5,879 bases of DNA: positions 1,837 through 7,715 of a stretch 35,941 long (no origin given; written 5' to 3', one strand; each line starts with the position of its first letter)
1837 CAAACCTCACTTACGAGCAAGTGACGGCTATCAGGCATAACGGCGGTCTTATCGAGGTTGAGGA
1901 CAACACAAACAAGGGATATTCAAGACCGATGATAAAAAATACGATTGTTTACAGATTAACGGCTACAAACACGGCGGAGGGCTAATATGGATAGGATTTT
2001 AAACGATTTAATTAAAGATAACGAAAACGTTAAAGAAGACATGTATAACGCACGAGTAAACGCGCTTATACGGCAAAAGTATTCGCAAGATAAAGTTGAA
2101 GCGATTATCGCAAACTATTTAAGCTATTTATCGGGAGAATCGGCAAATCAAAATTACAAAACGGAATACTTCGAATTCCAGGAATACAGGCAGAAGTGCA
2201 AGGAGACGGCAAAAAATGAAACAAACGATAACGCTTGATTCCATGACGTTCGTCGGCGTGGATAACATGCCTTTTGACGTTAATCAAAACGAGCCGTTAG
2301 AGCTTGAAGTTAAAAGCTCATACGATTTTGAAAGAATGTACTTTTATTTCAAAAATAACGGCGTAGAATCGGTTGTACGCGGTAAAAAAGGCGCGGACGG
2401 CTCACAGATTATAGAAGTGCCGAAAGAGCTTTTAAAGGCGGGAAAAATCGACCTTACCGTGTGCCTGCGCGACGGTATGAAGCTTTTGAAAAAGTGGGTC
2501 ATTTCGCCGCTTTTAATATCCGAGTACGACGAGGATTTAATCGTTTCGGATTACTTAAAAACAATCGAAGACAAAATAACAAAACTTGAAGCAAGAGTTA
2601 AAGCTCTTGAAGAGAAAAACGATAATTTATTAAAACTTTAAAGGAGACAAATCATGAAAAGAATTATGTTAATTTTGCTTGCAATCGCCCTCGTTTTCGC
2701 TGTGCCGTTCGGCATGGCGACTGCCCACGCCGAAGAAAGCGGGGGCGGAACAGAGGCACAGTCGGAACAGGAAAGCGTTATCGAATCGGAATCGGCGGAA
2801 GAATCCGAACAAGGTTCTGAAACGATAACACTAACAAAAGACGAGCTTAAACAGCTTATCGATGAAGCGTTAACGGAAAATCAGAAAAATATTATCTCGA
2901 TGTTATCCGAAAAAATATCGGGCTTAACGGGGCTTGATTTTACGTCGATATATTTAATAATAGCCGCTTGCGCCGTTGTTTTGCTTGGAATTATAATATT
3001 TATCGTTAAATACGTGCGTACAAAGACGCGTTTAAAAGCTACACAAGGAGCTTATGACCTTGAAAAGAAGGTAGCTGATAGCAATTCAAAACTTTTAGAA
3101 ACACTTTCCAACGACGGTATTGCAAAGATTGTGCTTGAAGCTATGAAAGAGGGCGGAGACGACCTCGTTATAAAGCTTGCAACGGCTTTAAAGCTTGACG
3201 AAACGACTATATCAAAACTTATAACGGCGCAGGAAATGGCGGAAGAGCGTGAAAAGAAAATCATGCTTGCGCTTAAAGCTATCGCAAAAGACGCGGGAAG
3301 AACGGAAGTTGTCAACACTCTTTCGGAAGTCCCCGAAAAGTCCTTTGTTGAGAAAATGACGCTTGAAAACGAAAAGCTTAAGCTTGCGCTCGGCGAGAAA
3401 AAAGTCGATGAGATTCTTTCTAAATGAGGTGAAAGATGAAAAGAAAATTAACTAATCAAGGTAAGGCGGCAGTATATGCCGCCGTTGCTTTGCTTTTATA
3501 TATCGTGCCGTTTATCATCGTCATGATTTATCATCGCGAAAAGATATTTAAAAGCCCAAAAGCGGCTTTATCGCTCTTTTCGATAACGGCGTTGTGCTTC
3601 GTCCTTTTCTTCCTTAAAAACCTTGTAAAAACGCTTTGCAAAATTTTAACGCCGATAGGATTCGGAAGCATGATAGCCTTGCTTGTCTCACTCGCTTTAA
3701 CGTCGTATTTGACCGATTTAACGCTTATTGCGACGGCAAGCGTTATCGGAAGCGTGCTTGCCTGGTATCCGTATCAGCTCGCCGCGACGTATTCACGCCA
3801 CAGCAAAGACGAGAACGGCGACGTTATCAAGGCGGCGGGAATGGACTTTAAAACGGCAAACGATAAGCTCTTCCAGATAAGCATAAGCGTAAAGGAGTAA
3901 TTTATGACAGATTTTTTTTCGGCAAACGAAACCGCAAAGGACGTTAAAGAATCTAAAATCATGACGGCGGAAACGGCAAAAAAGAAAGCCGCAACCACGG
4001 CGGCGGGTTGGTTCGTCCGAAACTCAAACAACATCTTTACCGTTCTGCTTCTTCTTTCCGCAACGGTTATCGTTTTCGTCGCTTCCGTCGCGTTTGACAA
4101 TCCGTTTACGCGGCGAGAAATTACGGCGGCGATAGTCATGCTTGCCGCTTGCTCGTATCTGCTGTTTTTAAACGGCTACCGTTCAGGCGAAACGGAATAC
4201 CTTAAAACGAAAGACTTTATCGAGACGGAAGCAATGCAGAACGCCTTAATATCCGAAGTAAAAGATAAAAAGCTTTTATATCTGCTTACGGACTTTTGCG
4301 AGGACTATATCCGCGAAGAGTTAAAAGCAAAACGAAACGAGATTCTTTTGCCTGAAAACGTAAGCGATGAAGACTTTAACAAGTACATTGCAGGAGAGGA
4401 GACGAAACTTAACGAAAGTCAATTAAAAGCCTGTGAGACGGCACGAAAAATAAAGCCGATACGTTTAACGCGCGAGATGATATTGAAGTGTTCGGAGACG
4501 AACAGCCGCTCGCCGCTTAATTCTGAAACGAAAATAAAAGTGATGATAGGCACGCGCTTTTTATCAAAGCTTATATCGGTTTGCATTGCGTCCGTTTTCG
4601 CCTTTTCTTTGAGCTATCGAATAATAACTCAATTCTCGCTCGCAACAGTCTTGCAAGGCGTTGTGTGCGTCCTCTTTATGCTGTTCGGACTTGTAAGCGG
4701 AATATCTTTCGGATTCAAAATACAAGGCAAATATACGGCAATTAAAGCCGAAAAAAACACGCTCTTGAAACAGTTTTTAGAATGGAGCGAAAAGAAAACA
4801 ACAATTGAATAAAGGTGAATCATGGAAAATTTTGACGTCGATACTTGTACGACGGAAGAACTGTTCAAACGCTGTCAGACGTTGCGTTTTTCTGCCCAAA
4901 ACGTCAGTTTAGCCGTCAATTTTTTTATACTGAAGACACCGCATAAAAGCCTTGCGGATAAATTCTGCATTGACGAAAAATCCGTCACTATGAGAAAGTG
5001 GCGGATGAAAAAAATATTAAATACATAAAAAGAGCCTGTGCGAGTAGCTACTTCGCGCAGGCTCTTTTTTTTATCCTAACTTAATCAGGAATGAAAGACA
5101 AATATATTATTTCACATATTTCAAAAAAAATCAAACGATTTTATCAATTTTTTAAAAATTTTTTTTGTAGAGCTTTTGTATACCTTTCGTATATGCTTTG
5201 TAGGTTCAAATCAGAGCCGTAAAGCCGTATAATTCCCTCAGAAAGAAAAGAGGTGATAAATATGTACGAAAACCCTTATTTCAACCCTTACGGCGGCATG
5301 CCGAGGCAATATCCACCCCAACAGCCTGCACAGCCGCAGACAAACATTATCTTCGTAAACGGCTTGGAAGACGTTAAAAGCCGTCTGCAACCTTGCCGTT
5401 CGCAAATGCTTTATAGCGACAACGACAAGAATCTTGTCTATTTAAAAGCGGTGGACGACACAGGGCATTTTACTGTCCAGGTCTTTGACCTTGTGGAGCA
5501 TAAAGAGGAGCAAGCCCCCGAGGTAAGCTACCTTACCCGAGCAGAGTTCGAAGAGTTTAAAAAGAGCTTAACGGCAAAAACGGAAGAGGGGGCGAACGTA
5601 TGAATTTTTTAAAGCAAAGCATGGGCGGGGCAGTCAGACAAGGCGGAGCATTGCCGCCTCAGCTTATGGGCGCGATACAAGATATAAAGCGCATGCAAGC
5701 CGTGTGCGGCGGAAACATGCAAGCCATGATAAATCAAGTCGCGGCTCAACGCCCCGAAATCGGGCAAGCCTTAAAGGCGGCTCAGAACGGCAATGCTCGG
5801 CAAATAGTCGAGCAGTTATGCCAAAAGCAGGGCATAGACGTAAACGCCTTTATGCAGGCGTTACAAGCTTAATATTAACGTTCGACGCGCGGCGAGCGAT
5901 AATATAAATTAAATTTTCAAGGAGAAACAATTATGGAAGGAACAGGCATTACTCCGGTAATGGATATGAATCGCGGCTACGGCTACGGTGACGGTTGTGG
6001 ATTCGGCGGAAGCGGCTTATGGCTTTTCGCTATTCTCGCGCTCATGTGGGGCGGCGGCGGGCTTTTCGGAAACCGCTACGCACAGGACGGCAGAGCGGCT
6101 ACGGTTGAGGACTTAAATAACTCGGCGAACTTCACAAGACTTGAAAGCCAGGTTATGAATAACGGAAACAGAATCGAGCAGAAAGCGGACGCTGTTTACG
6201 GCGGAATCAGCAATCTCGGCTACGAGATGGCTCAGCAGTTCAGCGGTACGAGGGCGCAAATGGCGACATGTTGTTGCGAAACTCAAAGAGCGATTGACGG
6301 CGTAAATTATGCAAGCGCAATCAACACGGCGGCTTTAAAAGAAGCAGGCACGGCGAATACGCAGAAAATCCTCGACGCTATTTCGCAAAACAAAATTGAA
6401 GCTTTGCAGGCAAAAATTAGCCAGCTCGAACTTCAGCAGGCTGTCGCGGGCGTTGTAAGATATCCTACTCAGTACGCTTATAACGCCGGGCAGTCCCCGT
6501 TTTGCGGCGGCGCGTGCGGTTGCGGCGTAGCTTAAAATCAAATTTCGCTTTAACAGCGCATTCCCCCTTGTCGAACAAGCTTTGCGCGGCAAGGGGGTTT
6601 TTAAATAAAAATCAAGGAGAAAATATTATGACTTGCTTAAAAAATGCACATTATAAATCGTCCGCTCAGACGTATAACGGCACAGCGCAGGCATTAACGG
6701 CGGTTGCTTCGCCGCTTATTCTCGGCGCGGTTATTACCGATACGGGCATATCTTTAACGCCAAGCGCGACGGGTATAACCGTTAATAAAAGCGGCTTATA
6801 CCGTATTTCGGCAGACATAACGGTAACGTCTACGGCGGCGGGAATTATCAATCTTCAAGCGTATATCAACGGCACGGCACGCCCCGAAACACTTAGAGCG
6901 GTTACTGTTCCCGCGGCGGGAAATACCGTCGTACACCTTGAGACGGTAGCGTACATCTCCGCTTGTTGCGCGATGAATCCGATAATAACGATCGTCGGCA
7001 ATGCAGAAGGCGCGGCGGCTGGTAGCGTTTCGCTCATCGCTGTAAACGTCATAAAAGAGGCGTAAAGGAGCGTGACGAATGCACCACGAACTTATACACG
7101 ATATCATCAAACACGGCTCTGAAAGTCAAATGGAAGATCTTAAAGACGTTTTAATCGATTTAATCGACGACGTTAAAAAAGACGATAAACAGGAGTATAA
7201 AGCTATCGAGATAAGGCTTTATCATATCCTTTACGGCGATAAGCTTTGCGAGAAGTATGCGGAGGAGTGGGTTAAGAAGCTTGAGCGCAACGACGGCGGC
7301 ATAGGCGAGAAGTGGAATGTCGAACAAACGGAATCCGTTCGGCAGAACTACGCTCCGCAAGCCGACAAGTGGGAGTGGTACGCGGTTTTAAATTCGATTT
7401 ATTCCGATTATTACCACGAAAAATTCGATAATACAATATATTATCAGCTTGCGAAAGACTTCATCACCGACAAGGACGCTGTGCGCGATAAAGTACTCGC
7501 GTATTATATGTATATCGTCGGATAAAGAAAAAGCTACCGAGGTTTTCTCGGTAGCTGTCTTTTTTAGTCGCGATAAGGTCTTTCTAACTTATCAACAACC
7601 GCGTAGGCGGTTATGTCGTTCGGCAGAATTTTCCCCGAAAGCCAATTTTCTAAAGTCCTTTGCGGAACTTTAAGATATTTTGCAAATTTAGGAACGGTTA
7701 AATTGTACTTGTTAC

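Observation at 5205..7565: Terminator-bounded five-gene cassette encoding spore-surface-like proteins (BclA-CTD/C1q-like, YjcZ-like Gly/Cys-rich membrane protein)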

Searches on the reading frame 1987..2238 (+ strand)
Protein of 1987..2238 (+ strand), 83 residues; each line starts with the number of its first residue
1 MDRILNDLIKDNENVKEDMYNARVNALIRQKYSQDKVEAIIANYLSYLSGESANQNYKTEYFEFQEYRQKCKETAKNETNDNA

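Call 6: search_protein_families(library=phrogs, proteins=[window:1987-2238:+], max_evalue=0.001)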
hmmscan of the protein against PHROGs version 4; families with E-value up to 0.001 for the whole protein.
window:1987-2238:+ (83 aa): 0 families

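Call 7: search_protein_families(library=pfam, proteins=[window:1987-2238:+], max_evalue=0.01)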
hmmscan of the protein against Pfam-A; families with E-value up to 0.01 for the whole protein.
window:1987-2238:+ (83 aa): 1 family
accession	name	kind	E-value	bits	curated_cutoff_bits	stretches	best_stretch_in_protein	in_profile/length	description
PF07631.16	PSD4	-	0.0048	17.8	23.3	1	2-80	20-94/128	Protein of unknown function (DUF1592)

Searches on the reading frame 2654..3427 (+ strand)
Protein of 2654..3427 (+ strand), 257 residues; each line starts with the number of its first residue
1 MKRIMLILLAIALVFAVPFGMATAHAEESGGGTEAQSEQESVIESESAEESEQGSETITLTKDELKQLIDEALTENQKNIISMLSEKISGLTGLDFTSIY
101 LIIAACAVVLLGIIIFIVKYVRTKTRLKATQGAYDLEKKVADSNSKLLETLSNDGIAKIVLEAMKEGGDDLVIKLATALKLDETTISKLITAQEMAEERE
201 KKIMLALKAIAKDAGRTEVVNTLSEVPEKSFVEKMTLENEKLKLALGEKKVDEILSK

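Call 6: search_protein_families(library=phrogs, proteins=[window:2654-3427:+], max_evalue=0.001)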
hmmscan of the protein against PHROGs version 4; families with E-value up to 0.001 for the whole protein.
window:2654-3427:+ (257 aa): 1 family
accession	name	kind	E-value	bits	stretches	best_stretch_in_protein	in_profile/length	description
phrog_1938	-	unknown function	3.2e-05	24.8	0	1-65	1-62/190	-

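Call 7: search_protein_families(library=pfam, proteins=[window:2654-3427:+], max_evalue=0.01)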
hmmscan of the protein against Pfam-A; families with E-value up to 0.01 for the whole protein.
window:2654-3427:+ (257 aa): 1 family
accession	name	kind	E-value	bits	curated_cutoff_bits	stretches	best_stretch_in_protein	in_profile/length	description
PF03137.26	OATP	-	0.0045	15.8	25.8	1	5-131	220-330/545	Organic Anion Transporter Polypeptide (OATP) family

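Call 113: search_protein_families(library=padloc, proteins=[window:2654-3427:+], max_evalue=0.01)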
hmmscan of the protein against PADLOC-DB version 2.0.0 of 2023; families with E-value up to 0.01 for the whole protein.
window:2654-3427:+ (257 aa): 0 families

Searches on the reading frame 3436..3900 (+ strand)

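Call 6: search_protein_families(library=phrogs, proteins=[window:3436-3900:+], max_evalue=0.001)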
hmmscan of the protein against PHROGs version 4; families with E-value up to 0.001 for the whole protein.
window:3436-3900:+ (154 aa): 0 families

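Call 7: search_protein_families(library=pfam, proteins=[window:3436-3900:+], max_evalue=0.01)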
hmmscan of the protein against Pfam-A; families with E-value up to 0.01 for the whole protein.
window:3436-3900:+ (154 aa): 1 family
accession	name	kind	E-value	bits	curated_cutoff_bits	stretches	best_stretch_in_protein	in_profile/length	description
PF13965.12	SID-1_RNA_chan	-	0.0051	15.9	28.7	1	16-63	485-532/594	dsRNA-gated channel SID-1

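Call 113: search_protein_families(library=padloc, proteins=[window:3436-3900:+], max_evalue=0.01)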
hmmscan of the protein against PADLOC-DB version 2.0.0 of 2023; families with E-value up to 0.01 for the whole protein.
window:3436-3900:+ (154 aa): 0 families

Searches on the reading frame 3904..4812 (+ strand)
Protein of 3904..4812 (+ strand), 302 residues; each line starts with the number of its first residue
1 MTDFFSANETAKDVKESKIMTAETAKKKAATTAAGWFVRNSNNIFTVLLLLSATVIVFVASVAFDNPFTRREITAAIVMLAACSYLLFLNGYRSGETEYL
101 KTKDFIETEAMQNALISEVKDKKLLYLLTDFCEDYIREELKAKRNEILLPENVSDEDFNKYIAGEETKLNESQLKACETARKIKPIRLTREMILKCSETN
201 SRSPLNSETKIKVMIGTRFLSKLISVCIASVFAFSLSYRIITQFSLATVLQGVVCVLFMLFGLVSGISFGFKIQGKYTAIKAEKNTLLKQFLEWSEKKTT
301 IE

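Call 4: search_protein_families(library=pfam, proteins=[window:3904-4812:+], max_evalue=1)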
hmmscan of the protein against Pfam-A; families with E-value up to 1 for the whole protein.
window:3904-4812:+ (302 aa): 5 families
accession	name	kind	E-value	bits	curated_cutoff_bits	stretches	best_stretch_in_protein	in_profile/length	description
PF01350.22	Flavi_NS4A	-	0.0074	16.7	27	0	44-93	48-97/144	Flavivirus non-structural protein NS4A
PF14015.11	DUF4231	-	0.024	15.5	24.7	0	39-112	14-87/103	Protein of unknown function (DUF4231)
PF20685.2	GCP5-Mod21_C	-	0.13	13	27.4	0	256-267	11-22/69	Gamma-Tubulin ring complex non-core subunit mod21, C-terminal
PF12428.13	DUF3675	-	0.17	12.8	24.3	1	15-69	43-96/119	Protein of unknown function (DUF3675)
PF14023.12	Bestrophin-like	-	0.83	9.6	32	0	44-89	170-215/232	Bestrophin-like domain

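Call 5: search_protein_families(library=phrogs, proteins=[window:3904-4812:+], max_evalue=0.01)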
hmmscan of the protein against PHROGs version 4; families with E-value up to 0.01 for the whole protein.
window:3904-4812:+ (302 aa): 0 families

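Call 110: find_related_loci(query=window:3904-4812:+, collection=viral_contigs, flank=7000)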
Query window:3904-4812:+ (302 aa) in viral_contigs; peptide patterns used: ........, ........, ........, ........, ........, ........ (x = any residue, [..] = any of these).
30 stretches matched a pattern; 4 encode a relative of the query (tblastn E <= 1e-3); 4 distinct loci.
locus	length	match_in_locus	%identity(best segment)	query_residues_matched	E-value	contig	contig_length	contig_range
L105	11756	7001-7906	97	1-302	0e+0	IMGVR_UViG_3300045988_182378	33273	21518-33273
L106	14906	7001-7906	96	1-302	0e+0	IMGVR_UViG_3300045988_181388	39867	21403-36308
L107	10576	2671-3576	96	1-302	0e+0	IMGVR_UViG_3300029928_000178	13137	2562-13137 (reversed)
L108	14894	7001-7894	97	1-298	0e+0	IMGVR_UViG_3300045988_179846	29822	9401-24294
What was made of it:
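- Tried and rejected: A search for cassette-free relatives of the window phage found only the same four cassette-bearing contigs (call 110).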

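Call 113: search_protein_families(library=padloc, proteins=[window:3904-4812:+], max_evalue=0.01)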
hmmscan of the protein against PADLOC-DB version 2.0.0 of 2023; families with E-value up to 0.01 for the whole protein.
window:3904-4812:+ (302 aa): 1 family
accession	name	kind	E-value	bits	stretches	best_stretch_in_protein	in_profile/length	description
PDLC03702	HEase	-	4.4e-05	21.4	1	88-235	28-177/258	homing endonuclease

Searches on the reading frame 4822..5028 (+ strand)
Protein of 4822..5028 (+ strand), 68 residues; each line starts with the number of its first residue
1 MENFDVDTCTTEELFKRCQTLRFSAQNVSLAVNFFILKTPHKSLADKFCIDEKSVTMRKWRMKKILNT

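Call 4: search_protein_families(library=pfam, proteins=[window:4822-5028:+], max_evalue=1)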
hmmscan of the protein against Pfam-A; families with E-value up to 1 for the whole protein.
window:4822-5028:+ (68 aa): 0 families
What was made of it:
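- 4822..5028 (+): Associated small HTH protein (68 aa). It corresponds to the C-terminal HTH part of roughly 200-aa proteins (multi-hydrophobic N-terminus plus HTH) found upstream of the cassette in other phages. It is a candidate regulator. The window protein itself has no significant Pfam hit (call 4).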

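Call 5: search_protein_families(library=phrogs, proteins=[window:4822-5028:+], max_evalue=0.01)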
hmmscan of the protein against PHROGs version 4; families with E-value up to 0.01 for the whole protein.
window:4822-5028:+ (68 aa): 0 families

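Call 53: search_protein_families(library=ncbifam, proteins=[window:4822-5028:+], max_evalue=1)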
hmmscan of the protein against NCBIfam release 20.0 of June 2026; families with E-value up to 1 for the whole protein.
window:4822-5028:+ (68 aa): 0 families

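Call 113: search_protein_families(library=padloc, proteins=[window:4822-5028:+], max_evalue=0.01)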
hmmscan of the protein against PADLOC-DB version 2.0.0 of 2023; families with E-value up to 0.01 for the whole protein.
window:4822-5028:+ (68 aa): 0 families

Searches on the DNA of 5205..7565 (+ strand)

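Call 9: search_dna_similar(query=window:5205-7565:+, collection=phages, mode=distant, max_rows=20)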
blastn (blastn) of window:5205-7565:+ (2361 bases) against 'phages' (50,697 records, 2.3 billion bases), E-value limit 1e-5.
No match.
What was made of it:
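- Tried and rejected: DNA-level search of the cassette against GenBank phages found no match (call 9).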

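Call 107: search_dna_similar(query=L098:1800-11500:+, collection=phages, mode=near, max_rows=25)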
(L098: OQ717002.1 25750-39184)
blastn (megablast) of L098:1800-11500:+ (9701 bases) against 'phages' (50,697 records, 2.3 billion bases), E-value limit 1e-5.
Records with a match: 15; places in all: 18; records where one place covers at least 80% of the query: 4.
Best place of each record, by identity: >=99% 1; 95-99% 3; 90-95% 11.
By first word of the organism name: Clostridium 15.
By host as written in the record: Clostridium perfringens 12; Clostridium perfringens 012 1; Clostridium perfringens 2589 1; Clostridium perfringens JCM 1290 1.
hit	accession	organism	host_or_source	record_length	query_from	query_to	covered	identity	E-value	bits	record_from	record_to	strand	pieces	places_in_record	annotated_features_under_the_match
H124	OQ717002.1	Clostridium phage vB_CpeS-17DYC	Clostridium perfringens 012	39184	1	9701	100%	100.0%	0e+0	17915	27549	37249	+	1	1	antirepressor protein | N-acetylmuramoyl-L-alanine amidase | hypothetical protein (x21) | putative recombination protein | recombination related exonuclease | and 1 other names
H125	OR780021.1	Clostridium phage XP41-N3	Clostridium perfringens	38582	1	9701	92%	92.7%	0e+0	12899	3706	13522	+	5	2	antirepressor protein | N-acetylmuramoyl-L-alanine amidase | hypothetical protein (x21) | Erf-like ssDNA annealing protein | Mu Gam-like end protection | and 1 other names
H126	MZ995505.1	Clostridium phage vB_CpeP_PMQ04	Clostridium perfringens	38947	1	9698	88%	94.2%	0e+0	13012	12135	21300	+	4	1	DNA binding protein | N-acetylmuramoyl-L-alanine amidase | hypothetical protein (x20) | recombination related exonuclease | holin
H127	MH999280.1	Clostridium phage CPD1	Clostridium perfringens 2589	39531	344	9698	86%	93.6%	0e+0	12468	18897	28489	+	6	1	DNA binding protein | hypothetical protein (x21) | recombinase | N-acetylmuramoyl-L-alanine amidase | recombination related exonuclease | and 1 other names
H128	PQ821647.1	Clostridium phage HMD-PC1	Clostridium perfringens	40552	1343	9701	73%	96.0%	0e+0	11506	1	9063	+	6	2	anti-repressor | hypothetical protein (x20) | recombinase | site-specific DNA-methyltransferase | Gam-like end protection protein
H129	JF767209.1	Clostridium phage phiCP34O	Clostridium perfringens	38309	1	9698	62%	94.4%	0e+0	9239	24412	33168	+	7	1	uncharacterized phage-encoded protein | phage anti-repressor protein | N-acetylmuramoyl-L-alanine amidase | ERF superfamily protein | hypothetical protein (x14) | and 1 other names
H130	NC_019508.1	Clostridium phage phiCP34O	Clostridium perfringens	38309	1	9698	62%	94.4%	0e+0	9239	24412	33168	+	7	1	anti-repressor (x2) | endolysin | Erf-like ssDNA annealing protein | hypothetical protein (x13) | holin | and 1 other names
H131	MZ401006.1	Clostridium phage CPQ4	Clostridium perfringens JCM 1290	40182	1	7517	63%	92.1%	0e+0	8603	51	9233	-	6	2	hypothetical protein (x17) | DNA binding protein | N-acetylmuramoyl-L-alanine amidase | antirepressor protein | recombination related exonuclease | and 1 other names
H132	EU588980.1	Clostridium phage phiCP39-O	Clostridium perfringens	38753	1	9698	62%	93.0%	0e+0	8778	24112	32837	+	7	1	antirepressor (x2) | amidase-hydrolase | hypothetical protein (x18) | Gp157 | holin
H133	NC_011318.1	Clostridium phage phiCP39-O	Clostridium perfringens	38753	1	9698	62%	93.0%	0e+0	8778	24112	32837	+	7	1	anti-repressor (x2) | endolysin | Erf-like ssDNA annealing protein | hypothetical protein (x16) | Mu Gam-like end protection | and 2 other names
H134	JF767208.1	Clostridium phage phiCP13O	Clostridium perfringens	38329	344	9698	60%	95.4%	0e+0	9287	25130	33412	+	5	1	uncharacterized phage-encoded protein | phage anti-repressor protein | hypothetical protein (x14) | N-acetylmuramoyl-L-alanine amidase | ERF superfamily protein (x2) | and 1 other names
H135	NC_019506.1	Clostridium phage phiCP13O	Clostridium perfringens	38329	344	9698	60%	95.4%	0e+0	9287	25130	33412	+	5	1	anti-repressor (x2) | hypothetical protein (x13) | endolysin | Erf-like ssDNA annealing protein (x2) | holin | and 1 other names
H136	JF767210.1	Clostridium phage phiCP9O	Clostridium perfringens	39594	344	9698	60%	94.7%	0e+0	9088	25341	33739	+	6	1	uncharacterized phage-encoded protein | phage anti-repressor protein | ERF superfamily protein | hypothetical protein (x15) | N-acetylmuramoyl-L-alanine amidase | and 1 other names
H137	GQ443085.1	Clostridium phage phiCP26F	Clostridium perfringens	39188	344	9698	60%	94.7%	0e+0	9082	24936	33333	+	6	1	phi26F_gp35: hypothetical protein | phi26F_gp25: phage anti-repressor protein | phi26F_gp40: ERF superfamily protein | phi26F_gp37: hypothetical protein | phi26F_gp22: N-acetylmuramoyl-L-alanine amidase | and 15 other names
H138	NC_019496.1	Clostridium phage phiCP26F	Clostridium perfringens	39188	344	9698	60%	94.7%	0e+0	9082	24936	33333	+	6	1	phi26F_gp35: anti-repressor | phi26F_gp25: anti-repressor | phi26F_gp40: Erf-like ssDNA annealing protein | phi26F_gp37: hypothetical protein | phi26F_gp22: endolysin | and 15 other names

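Call 108: get_annotated_region(hit=H133, flank=200)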
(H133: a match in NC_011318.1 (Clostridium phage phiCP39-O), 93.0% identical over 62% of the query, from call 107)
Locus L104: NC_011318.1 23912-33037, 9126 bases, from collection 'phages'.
description: Clostridium phage 39-O, complete genome.
organism: Clostridium phage phiCP39-O (NCBI taxid 541865)
taxonomy: Viruses; Duplodnaviria; Heunggongvirae; Uroviricota; Caudoviricetes
host: Clostridium perfringens; source: -; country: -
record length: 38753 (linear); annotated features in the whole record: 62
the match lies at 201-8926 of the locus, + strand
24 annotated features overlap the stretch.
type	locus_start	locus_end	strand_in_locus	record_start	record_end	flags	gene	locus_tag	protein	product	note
CDS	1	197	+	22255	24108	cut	-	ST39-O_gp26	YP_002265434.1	tail protein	similar to Lacto. phage gp58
CDS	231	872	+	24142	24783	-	-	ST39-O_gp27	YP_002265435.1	endolysin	-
CDS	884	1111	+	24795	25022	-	-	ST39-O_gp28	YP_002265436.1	holin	-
CDS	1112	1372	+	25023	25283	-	-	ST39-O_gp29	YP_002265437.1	hypothetical protein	similar to hypothetical Clostridial protein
CDS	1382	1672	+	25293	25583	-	-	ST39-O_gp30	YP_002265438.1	hypothetical protein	contains serine kinase region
CDS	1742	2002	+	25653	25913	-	-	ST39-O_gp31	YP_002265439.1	hypothetical protein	contains DNA binding region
CDS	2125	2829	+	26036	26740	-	-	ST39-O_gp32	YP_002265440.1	anti-repressor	-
CDS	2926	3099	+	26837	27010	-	-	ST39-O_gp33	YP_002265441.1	hypothetical protein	-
CDS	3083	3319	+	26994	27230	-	-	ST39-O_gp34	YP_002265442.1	hypothetical protein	contains glu-6PO4 region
CDS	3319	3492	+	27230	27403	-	-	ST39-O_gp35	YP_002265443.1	hypothetical protein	-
CDS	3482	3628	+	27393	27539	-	-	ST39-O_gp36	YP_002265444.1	hypothetical protein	-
CDS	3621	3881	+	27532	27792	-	-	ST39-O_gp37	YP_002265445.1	hypothetical protein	contains tRNA synthase region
CDS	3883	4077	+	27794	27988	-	-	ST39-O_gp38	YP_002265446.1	hypothetical protein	-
CDS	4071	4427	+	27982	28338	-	-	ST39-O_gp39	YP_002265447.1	hypothetical protein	contains antibiotic transport region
CDS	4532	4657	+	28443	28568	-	-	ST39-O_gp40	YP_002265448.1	hypothetical protein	-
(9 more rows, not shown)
